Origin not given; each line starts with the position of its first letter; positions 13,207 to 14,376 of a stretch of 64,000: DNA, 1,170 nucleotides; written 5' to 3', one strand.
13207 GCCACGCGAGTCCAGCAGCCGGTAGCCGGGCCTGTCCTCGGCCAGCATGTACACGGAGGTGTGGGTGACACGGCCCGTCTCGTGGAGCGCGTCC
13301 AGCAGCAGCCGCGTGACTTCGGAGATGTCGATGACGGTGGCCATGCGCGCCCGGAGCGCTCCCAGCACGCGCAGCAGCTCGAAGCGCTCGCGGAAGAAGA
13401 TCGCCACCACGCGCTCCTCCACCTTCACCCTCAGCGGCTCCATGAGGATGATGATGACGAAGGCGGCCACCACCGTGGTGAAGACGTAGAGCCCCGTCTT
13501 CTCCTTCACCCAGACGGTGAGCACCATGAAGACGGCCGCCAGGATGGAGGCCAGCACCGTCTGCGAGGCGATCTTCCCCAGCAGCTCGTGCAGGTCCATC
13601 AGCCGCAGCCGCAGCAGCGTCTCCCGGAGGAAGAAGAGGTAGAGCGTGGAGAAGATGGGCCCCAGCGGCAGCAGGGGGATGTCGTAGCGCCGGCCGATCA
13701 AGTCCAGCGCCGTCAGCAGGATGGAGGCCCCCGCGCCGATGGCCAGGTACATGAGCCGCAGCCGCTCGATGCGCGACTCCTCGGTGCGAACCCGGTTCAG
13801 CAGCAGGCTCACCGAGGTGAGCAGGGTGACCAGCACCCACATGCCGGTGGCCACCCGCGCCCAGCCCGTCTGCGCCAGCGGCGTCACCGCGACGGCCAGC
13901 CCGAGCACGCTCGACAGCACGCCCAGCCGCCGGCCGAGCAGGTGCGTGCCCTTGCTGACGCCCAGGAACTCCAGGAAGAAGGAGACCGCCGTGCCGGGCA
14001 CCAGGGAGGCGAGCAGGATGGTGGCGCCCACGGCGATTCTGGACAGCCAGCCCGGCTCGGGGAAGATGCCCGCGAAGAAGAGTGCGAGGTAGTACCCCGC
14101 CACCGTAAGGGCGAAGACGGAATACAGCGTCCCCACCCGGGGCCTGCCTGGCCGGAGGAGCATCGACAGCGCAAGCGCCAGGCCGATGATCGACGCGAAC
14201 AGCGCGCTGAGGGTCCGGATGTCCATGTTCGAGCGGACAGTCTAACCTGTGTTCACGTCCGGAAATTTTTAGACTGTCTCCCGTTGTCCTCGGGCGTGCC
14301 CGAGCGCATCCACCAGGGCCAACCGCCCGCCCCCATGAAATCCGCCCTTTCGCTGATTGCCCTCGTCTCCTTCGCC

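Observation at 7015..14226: Operon of a membrane GAF histidine kinase, three tandem CheB-like regulators and a Ser/Thr kinase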

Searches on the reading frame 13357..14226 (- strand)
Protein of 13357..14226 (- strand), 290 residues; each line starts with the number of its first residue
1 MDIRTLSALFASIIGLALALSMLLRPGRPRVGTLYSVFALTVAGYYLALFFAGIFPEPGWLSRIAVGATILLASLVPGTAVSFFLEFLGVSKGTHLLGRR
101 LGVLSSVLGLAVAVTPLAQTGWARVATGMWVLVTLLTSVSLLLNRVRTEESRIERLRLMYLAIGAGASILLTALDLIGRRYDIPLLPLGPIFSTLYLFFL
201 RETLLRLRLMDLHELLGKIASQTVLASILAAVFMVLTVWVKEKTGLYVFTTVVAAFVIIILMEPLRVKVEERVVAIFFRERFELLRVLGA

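Call 62: search_protein_families(library=pfam, proteins=[window:13357-14226:-], max_evalue=0.01)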
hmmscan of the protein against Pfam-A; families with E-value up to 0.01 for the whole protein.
window:13357-14226:- (290 aa): 0 families

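Call 76: predict_structure(alignment_id=A2)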
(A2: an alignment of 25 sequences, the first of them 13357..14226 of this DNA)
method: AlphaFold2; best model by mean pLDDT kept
length: 290 residues; sequences in the alignment: 25
mean_pLDDT: 70.4   pTM: 0.62
mean pLDDT of the five models: 70.4, 69.2, 68.8, 67.5, 56.3
residues with pLDDT >= 90: 0; 70-90: 164; 50-70: 116; < 50: 10
segments of 3 or more residues with pLDDT < 50: 209-217
pLDDT, mean of each block of 10 residues (from residue 1): 73 76 62 74 83 77 77 78 72 70 76 73 76 79 79 77 77 74 71 68 58 48 62 65 66 64 56 64 65
secondary structure, 60 per line:
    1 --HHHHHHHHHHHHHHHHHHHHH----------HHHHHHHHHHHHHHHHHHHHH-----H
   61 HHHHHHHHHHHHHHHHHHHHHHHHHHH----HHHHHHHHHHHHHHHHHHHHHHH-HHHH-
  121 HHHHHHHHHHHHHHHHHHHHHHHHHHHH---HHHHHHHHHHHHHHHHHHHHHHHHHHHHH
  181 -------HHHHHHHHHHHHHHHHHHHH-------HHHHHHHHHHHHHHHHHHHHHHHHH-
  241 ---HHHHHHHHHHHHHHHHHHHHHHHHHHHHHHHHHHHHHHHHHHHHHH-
elements in order: H3-23 H34-54 H60-87 H92-114 H116-119 H121-148 H152-180 H188-207 H215-239 H244-289

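Call 79: fold_search(model_id=the predicted structure, library=pdb)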
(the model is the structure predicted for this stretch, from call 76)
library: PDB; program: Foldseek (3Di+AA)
matches with E <= 10: 765; with E <= 0.001: 0
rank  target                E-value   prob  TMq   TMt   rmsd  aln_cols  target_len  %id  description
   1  8hao_R                3.7e-03  1.00  0.41  0.35   6.7       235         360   13  Human parathyroid hormone receptor-1 dimer (released 2022-12-21)
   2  8jr9_R                6.3e-03  1.00  0.45  0.50   5.8       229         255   14  Small molecule agonist (PCO371) bound to human parathyroid hormone receptor type 1 (PTH1R) (released 2023-08-02)
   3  8hao_I                8.7e-03  1.00  0.41  0.34   6.8       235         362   13  Human parathyroid hormone receptor-1 dimer (released 2022-12-21)
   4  6nbf_R                1.0e-02  1.00  0.40  0.33   7.7       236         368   15  Cryo-EM structure of parathyroid hormone receptor type 1 in complex with a long-acting parathyroid hormone analog and  (released 2019-04-17)
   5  7wq3_R                1.0e-02  1.00  0.42  0.42   7.3       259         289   15  Galanin-bound galanin receptor 1 in complex with Gi (released 2022-04-20)
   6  8uxv_A                1.0e-02  1.00  0.41  0.40   7.0       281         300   14  Consensus olfactory receptor consOR51 in complex with mini-Gs trimeric protein (released 2024-10-30)
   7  8haf_R                1.1e-02  1.00  0.44  0.36   6.1       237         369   13  PTHrP-PTH1R-Gs complex (released 2022-12-21)
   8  8fls_R                1.1e-02  1.00  0.43  0.35   6.6       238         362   13  Human PTH1R in complex with Abaloparatide and Gs (released 2023-04-26)
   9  7y35_R                1.4e-02  1.00  0.39  0.32   7.7       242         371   15  Cryo-EM structure of the Abaloparatide-bound human PTH1R-Gs complex (released 2023-07-05)
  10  7yj4_R                1.4e-02  1.00  0.45  0.46   6.2       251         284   16  Cryo-EM structure of the INSL5-bound human relaxin family peptidereceptor 4 (RXFP4)-Gi complex (released 2023-03-01)
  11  7vvl_R                1.5e-02  1.00  0.40  0.35   7.5       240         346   15  PTH-bound human PTH1R in complex with Gs (class2) (released 2022-08-03)
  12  9m1h_A                1.5e-02  1.00  0.42  0.42   7.1       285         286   18  Cryo-EM structure of PGE2-EP1-Gq complex (released 2025-04-30)
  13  7sk6_A                1.7e-02  1.00  0.43  0.42   6.8       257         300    8  Cryo-EM structure of human ACKR3 in complex with chemokine N-terminal mutant CXCL12_LRHQ and an intracellular Fab (released 2022-07-27)
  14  9vny_F                1.7e-02  1.00  0.40  0.41   6.8       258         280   13  Cryo-EM structure of Gi coupled Sphingosine 1-phosphate receptor bound with CYM5442 (released 2026-01-28)
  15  7yk7_R                2.0e-02  1.00  0.45  0.46   6.5       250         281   18  Cryo-EM structure of the DC591053-bound human relaxin family peptide receptor 4 (RXFP4)-Gi complex (released 2023-03-01)
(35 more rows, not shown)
